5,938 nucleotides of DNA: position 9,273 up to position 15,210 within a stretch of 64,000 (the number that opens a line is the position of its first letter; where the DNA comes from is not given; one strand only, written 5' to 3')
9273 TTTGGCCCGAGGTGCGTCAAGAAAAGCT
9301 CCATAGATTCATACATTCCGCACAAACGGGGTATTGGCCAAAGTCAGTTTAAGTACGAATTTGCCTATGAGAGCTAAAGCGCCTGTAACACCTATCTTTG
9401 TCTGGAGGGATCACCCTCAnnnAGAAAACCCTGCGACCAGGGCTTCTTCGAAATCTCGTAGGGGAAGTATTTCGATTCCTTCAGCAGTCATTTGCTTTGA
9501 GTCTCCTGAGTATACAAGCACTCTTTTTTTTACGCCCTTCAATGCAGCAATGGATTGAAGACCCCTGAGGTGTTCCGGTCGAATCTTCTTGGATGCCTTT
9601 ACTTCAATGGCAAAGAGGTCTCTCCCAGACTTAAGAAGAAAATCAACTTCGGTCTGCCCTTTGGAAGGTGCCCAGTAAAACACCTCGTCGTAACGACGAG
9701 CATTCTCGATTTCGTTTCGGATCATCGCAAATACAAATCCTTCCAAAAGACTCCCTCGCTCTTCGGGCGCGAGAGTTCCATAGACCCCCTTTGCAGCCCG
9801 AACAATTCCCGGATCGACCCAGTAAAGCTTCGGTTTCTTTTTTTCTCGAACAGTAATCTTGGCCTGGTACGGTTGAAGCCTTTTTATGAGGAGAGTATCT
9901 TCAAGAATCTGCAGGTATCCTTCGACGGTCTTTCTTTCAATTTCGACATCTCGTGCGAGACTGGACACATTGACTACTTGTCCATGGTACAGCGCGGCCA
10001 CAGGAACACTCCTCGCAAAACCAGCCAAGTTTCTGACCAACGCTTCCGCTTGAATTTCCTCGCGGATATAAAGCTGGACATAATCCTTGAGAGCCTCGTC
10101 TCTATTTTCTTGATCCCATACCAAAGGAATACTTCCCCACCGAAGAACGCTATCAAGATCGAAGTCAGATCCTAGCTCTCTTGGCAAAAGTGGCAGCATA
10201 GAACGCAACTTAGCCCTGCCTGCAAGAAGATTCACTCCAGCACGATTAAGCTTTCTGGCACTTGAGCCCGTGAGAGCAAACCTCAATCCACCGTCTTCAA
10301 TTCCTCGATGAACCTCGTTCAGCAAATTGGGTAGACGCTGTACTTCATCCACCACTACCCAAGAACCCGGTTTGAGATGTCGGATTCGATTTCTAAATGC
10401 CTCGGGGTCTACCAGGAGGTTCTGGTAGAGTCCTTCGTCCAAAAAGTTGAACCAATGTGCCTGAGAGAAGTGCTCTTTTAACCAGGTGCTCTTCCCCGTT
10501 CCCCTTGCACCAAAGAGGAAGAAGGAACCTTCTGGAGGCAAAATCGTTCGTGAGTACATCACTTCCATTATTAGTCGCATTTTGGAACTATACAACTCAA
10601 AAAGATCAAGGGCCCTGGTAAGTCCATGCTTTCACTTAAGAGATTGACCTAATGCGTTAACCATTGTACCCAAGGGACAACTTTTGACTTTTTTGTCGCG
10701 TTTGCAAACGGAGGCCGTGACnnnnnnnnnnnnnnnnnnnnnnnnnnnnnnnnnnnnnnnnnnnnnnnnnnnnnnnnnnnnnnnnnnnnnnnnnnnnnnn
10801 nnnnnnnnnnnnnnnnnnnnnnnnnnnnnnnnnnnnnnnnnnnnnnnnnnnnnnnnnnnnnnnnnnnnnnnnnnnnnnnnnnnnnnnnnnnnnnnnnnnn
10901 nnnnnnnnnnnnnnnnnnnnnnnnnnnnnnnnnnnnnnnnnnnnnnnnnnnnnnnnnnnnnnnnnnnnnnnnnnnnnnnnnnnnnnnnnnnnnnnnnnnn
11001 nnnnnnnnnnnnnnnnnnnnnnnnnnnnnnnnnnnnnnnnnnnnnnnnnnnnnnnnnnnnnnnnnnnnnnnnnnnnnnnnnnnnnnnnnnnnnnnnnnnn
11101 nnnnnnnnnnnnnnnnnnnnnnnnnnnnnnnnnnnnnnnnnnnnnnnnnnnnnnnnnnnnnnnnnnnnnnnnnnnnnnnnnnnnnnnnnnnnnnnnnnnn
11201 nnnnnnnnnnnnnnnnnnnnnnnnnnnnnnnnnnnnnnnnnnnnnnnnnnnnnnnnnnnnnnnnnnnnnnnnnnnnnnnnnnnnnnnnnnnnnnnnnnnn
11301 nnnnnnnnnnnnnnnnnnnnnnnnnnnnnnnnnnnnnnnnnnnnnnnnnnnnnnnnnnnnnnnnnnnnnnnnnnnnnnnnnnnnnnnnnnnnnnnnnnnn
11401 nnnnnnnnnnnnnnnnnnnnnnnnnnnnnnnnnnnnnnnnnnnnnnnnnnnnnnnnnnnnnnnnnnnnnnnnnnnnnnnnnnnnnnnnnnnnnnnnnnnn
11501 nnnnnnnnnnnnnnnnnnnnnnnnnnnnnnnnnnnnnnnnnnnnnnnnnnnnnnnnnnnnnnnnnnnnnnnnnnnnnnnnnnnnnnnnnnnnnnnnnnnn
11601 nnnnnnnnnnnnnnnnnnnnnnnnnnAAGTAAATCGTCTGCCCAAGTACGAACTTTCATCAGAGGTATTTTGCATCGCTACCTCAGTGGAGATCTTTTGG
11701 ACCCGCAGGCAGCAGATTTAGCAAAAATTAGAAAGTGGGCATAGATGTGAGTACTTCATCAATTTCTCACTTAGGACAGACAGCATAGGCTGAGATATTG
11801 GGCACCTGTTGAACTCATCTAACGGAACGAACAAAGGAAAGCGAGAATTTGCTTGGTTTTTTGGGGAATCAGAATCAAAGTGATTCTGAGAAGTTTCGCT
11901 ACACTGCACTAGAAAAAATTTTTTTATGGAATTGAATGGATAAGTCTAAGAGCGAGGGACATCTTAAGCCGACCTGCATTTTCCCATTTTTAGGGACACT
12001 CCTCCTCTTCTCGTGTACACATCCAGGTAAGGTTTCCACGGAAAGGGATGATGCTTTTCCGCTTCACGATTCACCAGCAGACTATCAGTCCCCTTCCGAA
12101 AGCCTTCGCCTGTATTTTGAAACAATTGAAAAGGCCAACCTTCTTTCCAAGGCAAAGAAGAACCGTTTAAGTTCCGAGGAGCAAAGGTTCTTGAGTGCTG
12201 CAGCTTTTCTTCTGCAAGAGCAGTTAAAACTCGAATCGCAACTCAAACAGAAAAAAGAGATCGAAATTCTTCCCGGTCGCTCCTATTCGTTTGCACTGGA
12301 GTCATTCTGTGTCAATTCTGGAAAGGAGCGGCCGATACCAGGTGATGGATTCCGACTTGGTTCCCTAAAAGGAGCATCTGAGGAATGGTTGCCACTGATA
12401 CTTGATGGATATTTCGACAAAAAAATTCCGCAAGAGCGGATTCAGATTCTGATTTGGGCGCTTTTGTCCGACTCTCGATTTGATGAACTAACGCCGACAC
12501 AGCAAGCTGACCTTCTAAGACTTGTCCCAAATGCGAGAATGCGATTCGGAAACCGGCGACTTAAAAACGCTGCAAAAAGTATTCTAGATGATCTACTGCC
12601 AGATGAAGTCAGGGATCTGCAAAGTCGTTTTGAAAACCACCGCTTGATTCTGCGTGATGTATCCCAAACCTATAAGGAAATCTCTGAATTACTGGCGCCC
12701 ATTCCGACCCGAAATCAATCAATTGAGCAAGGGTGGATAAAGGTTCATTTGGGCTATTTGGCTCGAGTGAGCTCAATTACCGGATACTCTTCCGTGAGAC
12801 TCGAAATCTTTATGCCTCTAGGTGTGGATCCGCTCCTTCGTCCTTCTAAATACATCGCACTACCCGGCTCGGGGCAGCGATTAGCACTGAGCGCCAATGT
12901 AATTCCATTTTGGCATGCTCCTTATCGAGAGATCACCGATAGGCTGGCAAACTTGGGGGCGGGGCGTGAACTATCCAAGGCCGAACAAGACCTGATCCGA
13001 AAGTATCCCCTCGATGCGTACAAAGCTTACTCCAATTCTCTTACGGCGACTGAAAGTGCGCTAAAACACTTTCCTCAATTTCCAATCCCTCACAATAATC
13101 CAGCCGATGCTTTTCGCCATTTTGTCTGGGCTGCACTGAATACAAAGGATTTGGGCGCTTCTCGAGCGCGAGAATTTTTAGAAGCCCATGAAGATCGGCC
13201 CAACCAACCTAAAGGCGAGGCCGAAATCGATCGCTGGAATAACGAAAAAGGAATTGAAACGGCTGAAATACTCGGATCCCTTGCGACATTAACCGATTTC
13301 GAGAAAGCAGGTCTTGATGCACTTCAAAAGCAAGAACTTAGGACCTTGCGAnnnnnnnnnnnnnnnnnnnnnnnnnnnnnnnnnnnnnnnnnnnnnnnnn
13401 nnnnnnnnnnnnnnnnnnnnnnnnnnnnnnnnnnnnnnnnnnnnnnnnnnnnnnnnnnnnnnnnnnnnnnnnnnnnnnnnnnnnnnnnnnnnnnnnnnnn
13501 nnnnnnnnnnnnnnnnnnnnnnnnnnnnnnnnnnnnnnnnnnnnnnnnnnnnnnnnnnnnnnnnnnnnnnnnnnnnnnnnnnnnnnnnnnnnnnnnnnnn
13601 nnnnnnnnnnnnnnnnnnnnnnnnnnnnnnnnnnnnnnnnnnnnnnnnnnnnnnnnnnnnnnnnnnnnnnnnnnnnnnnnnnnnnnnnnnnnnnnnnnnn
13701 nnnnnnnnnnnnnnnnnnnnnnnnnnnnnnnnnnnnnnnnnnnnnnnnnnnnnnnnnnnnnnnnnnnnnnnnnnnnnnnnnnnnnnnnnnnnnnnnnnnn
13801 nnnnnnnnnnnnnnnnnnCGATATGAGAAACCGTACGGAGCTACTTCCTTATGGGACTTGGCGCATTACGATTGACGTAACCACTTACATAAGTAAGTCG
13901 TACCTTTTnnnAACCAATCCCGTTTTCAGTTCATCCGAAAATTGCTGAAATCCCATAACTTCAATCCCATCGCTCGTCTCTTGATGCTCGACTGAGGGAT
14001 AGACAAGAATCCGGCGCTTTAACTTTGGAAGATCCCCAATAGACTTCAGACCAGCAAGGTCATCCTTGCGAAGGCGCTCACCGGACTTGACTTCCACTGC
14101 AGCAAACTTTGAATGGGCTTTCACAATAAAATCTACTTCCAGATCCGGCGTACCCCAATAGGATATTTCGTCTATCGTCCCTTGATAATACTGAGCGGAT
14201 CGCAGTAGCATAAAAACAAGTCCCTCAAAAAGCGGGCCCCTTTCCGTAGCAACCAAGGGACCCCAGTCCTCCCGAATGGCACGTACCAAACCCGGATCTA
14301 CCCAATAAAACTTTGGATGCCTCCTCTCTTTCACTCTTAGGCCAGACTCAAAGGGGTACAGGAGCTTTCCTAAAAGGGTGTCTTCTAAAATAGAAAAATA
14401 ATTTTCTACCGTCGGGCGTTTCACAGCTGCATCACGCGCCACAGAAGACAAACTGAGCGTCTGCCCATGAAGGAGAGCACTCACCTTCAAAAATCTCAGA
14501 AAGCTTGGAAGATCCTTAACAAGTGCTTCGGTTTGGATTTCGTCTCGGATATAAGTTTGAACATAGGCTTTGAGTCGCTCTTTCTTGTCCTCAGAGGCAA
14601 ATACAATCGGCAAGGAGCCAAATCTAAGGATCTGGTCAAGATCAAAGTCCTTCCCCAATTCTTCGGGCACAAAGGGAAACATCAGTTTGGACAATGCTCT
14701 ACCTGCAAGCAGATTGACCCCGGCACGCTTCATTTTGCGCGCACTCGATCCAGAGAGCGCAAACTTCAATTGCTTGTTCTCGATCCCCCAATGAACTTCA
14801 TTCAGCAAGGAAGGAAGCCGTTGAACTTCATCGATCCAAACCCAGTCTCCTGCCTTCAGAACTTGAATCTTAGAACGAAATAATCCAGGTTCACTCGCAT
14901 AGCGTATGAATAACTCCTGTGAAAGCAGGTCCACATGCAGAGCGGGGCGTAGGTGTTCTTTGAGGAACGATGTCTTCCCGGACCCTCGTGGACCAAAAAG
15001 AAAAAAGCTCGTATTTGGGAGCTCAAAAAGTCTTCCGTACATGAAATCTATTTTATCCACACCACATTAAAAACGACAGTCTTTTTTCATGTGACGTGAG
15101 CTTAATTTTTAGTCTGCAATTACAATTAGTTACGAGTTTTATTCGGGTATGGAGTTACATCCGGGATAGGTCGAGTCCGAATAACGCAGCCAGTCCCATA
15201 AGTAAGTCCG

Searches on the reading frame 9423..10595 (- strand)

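Call 34: search_protein_families(library=pfam, proteins=[window:9423-10595:-], max_evalue=0.01)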
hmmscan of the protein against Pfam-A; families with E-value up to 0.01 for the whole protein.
window:9423-10595:- (391 aa): 3 families
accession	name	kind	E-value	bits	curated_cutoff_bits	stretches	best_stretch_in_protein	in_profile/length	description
PF13635.12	DUF4143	-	1.1e-33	116.7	28.1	1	180-335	3-160/160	Domain of unknown function (DUF4143)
PF13173.12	AAA_14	-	2.3e-17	63.7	27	1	25-140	5-127/129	AAA domain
PF13401.12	AAA_22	-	0.00044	21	27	0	22-46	5-29/130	AAA domain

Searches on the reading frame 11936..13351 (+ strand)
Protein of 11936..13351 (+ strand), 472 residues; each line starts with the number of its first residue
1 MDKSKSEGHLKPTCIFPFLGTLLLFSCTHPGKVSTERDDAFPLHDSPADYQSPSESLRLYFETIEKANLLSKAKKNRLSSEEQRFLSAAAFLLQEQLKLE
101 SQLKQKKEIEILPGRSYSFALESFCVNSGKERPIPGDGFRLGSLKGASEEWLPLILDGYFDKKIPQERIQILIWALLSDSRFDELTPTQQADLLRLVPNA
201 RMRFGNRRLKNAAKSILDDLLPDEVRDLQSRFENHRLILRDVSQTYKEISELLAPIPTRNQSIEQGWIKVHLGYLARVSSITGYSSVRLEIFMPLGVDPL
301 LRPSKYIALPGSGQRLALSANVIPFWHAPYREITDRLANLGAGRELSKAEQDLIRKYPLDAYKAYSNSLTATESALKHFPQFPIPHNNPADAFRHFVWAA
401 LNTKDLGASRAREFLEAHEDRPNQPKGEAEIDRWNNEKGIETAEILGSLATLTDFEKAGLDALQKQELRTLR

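Call 34: search_protein_families(library=pfam, proteins=[window:11936-13351:+], max_evalue=0.01)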
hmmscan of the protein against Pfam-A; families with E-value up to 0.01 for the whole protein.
window:11936-13351:+ (472 aa): 1 family
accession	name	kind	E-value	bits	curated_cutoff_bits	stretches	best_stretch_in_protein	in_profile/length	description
PF22322.1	DUF6973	-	3.4e-15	56.2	27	1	353-445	3-102/124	Domain of unknown function (DUF6973)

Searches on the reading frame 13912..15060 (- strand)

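Call 79: search_protein_families(library=pfam, proteins=[window:13912-15060:-], max_evalue=0.0001)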
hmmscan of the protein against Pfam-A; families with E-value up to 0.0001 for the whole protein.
window:13912-15060:- (383 aa): 2 families
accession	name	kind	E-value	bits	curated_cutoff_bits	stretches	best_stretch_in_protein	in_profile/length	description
PF13635.12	DUF4143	-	1.4e-27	96.8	28.1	1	174-327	3-160/160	Domain of unknown function (DUF4143)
PF13173.12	AAA_14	-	5e-15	56.1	27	1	18-134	4-127/129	AAA domain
